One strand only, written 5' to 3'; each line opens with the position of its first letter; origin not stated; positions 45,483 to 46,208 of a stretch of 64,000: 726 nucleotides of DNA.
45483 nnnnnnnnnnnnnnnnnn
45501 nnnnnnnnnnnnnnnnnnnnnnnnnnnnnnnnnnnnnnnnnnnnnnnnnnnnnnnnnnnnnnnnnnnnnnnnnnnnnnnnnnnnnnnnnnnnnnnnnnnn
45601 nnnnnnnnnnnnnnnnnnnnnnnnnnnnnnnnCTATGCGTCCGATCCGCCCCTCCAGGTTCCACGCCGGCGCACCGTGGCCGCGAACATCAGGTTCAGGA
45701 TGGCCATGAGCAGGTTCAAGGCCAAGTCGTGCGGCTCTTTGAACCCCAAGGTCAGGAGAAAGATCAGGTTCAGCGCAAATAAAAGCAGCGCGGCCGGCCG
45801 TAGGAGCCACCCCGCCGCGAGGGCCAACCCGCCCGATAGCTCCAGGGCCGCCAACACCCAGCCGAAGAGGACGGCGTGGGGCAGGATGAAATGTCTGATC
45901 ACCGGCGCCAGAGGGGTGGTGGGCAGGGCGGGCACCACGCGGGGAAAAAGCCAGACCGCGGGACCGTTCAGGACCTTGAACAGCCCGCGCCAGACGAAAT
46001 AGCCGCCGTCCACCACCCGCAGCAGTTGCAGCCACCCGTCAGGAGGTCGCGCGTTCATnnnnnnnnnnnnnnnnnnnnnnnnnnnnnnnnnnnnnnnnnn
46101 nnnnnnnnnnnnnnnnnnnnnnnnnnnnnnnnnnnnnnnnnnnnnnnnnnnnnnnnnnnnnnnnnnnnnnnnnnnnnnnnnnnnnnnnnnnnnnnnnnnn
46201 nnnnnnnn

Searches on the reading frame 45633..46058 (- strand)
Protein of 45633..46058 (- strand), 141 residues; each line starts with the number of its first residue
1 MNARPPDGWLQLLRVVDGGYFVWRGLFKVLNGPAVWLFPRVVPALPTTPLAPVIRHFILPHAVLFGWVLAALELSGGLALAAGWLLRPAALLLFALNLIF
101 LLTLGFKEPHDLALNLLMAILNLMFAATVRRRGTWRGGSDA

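Call 14: find_homologous_proteins(query=window:45633-46058:-)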
Query window:45633-46058:- (141 aa): 12 proteins with E <= 0.001 among 303 candidates.
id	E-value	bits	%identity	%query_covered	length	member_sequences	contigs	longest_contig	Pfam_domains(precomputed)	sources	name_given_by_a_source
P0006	6.3e-82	291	96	100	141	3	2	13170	PF07681.18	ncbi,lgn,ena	-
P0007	3.8e-37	146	62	84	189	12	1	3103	-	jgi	jgi:uncharacterized membrane protein YphA (DoxX/SURF4 family)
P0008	6.4e-37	145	61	84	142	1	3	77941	-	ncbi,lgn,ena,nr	ncbi:MAG: hypothetical protein M0Z53_14020 [Thermaerobacter sp.]|nr:hypothetical protein [Thermaerob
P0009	9.5e-37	144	61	91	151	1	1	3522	PF07291.17,PF07681.18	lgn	-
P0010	2.8e-34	136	55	88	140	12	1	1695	-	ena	-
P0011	3.8e-34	136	56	91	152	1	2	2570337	-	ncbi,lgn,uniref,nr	ncbi:conserved protein of unknown function [Candidatus Hydrogenisulfobacillus filiaventi]|uniref:Dox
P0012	2.4e-32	130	59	89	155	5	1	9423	-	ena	-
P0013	1.9e-31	127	57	83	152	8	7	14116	-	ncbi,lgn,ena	-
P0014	7.0e-31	125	55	90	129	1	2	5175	-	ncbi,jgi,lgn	jgi:uncharacterized membrane protein YphA (DoxX/SURF4 family)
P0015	1.4e-30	124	51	84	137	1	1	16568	-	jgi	-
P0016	2.2e-30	124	58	84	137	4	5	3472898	-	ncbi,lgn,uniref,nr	ncbi:hypothetical protein Sulac_2361 [Sulfobacillus acidophilus DSM 10332]|uniref:DoxX family protei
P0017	2.0e-27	114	54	89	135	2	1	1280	-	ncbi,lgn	-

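Call 15: find_encoding_contigs(protein=P0006, flank=8000, max_places=4)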
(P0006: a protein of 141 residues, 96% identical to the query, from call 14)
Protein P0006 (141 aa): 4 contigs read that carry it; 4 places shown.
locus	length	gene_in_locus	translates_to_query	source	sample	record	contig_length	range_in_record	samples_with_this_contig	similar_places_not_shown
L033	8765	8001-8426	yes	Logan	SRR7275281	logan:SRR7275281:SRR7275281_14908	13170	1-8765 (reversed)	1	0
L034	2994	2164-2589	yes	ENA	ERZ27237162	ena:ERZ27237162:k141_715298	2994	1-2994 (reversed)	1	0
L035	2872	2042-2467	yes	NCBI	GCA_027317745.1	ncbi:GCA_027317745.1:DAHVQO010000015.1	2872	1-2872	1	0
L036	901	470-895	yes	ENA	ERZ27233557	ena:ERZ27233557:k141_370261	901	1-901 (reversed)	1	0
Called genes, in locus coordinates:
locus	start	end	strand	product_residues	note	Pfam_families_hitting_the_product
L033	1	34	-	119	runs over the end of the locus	PF03551:PadR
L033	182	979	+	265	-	PF00535:Glycos_transf_2, PF13641:Glyco_tranf_2_3 (weak), PF13712:Glyco_tranf_2_5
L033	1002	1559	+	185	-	PF13489:Methyltransf_23, PF08241:Methyltransf_11, PF08242:Methyltransf_12, PF13649:Methyltransf_25 (weak)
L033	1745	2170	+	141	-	PF00583:Acetyltransf_1, PF13302:Acetyltransf_3, PF13508:Acetyltransf_7 (weak), PF13523:Acetyltransf_8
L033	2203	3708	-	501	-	PF01943:Polysacc_synt, PF13440:Polysacc_synt_3 (weak), PF03023:MurJ (weak), PF01554:MatE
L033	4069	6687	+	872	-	PF00133:tRNA-synt_1, PF01406:tRNA-synt_1e (faint), PF09334:tRNA-synt_1g, PF13603:tRNA-synt_1_2 (weak), PF09334:tRNA-synt_1g, PF08264:Anticodon_1, PF10458:Val_tRNA-synt_C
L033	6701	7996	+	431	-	PF08245:Mur_ligase_M, PF02875:Mur_ligase_C, PF27239:FOL3_C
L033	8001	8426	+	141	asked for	PF07681:DoxX (weak)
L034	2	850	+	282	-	?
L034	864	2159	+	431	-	PF08245:Mur_ligase_M, PF02875:Mur_ligase_C, PF27239:FOL3_C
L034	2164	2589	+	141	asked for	PF07681:DoxX (weak)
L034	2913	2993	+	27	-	?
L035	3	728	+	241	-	?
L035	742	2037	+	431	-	PF08245:Mur_ligase_M, PF02875:Mur_ligase_C, PF27239:FOL3_C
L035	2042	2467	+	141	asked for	PF07681:DoxX (weak)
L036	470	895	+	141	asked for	PF07681:DoxX (weak)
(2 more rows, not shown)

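Call 16: find_encoding_contigs(protein=P0008, flank=8000, max_places=4)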
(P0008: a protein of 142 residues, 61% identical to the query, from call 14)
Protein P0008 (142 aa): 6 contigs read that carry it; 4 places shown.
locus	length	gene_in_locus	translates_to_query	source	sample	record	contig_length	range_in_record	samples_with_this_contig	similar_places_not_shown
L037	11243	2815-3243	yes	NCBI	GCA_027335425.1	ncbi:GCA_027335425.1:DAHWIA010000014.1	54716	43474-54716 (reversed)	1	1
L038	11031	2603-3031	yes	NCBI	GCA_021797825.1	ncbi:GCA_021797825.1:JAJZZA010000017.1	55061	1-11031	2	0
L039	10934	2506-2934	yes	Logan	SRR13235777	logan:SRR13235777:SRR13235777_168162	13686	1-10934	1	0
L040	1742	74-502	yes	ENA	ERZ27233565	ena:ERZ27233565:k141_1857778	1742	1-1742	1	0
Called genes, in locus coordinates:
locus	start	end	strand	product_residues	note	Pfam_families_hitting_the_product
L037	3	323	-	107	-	?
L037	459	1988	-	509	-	-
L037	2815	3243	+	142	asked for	-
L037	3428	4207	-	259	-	PF02775:TPP_enzyme_C, PF12367:PFO_beta_C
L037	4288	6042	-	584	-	PF01558:POR, PF01855:POR_N, PF02780:Transketolase_C (weak), PF17147:PFOR_II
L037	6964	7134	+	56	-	-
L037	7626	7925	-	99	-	-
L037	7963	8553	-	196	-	-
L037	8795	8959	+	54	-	-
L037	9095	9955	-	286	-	PF04909:Amidohydro_2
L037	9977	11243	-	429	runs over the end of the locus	PF00501:AMP-binding, PF14535:AMP-binding_C_2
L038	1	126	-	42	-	PF12728:HTH_17 (weak), PF00376:MerR, PF13411:MerR_1 (weak)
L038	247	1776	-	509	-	-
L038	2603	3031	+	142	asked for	-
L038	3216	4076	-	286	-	PF02775:TPP_enzyme_C, PF12367:PFO_beta_C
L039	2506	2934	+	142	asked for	-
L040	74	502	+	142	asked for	-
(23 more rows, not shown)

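Call 17: find_encoding_contigs(protein=P0011, flank=8000, max_places=3)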
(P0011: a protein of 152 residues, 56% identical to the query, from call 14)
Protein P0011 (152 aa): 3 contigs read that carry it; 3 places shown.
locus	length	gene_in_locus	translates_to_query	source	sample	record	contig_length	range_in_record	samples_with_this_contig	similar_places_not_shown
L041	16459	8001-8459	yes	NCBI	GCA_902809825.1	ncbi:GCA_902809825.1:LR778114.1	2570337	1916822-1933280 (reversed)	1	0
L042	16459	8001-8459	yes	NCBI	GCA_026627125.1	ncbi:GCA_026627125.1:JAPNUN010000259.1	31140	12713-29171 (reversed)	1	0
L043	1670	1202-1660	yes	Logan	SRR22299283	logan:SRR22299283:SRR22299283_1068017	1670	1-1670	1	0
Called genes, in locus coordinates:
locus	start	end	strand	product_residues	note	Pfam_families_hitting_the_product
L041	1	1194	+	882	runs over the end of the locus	PF01326:PPDK_N, PF00391:PEP-utilizers, PF02896:PEP-utilizers_C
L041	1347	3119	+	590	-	PF01807:Zn_ribbon_DnaG, PF08275:DNAG_N, PF01751:Toprim, PF13362:Toprim_3 (weak), PF13662:Toprim_4, PF13155:Toprim_2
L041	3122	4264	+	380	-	PF03979:Sigma70_r1_1, PF00140:Sigma70_r1_2, PF04542:Sigma70_r2, PF04539:Sigma70_r3, PF04545:Sigma70_r4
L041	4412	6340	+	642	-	PF13522:GATase_6, PF13537:GATase_7, PF00733:Asn_synthase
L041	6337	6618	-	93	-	-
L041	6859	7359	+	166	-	PF00293:NUDIX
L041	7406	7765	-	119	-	PF02635:DsrE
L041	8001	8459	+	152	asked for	-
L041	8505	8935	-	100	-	PF00581:Rhodanese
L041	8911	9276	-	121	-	PF00072:Response_reg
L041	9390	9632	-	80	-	-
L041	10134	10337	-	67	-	-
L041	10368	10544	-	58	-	-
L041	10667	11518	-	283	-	PF02649:GCHY-1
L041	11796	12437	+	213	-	-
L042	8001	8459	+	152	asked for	-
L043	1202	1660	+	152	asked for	-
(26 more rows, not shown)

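Call 54: find_encoding_contigs(protein=P0007, flank=8000, max_places=4)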
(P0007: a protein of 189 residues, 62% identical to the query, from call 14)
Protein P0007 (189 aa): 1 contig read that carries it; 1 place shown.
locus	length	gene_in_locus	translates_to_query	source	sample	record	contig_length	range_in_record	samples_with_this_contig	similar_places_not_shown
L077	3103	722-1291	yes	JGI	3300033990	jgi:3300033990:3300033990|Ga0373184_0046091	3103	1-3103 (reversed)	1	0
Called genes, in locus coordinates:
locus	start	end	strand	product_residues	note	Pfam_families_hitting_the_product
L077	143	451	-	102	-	-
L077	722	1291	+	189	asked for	-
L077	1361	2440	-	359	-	PF00581:Rhodanese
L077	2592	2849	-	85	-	-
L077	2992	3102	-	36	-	?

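Call 55: find_encoding_contigs(protein=P0013, flank=8000, max_places=4)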
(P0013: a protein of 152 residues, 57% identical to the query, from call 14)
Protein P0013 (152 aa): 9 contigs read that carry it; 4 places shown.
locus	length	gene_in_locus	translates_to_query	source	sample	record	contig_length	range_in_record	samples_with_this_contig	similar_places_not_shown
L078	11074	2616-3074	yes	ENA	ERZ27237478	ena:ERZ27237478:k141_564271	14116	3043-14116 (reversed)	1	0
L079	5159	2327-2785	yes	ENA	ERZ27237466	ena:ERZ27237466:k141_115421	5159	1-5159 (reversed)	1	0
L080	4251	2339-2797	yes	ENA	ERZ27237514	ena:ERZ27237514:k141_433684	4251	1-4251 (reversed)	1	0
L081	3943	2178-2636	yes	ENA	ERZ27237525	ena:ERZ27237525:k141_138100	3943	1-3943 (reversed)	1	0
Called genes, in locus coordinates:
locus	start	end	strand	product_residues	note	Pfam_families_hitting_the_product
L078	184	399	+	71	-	PF07592:DDE_Tnp_ISAZ013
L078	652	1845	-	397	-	PF01471:PG_binding_1, PF26349:YoqH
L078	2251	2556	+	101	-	-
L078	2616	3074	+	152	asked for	-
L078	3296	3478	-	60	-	-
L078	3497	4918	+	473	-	PF00909:Ammonium_transp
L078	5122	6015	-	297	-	PF13495:Phage_int_SAM_4, PF02899:Phage_int_SAM_1 (weak), PF00589:Phage_integrase, PF22823:MrpR_C_cat (weak)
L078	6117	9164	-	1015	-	PF13700:DUF4158, PF01526:DDE_Tnp_Tn3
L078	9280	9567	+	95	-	-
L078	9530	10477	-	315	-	PF00892:EamA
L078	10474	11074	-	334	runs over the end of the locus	PF02668:TauD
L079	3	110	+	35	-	?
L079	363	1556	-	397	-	PF01471:PG_binding_1, PF26349:YoqH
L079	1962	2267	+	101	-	-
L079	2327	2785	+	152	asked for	-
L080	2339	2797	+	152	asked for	-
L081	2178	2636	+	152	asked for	-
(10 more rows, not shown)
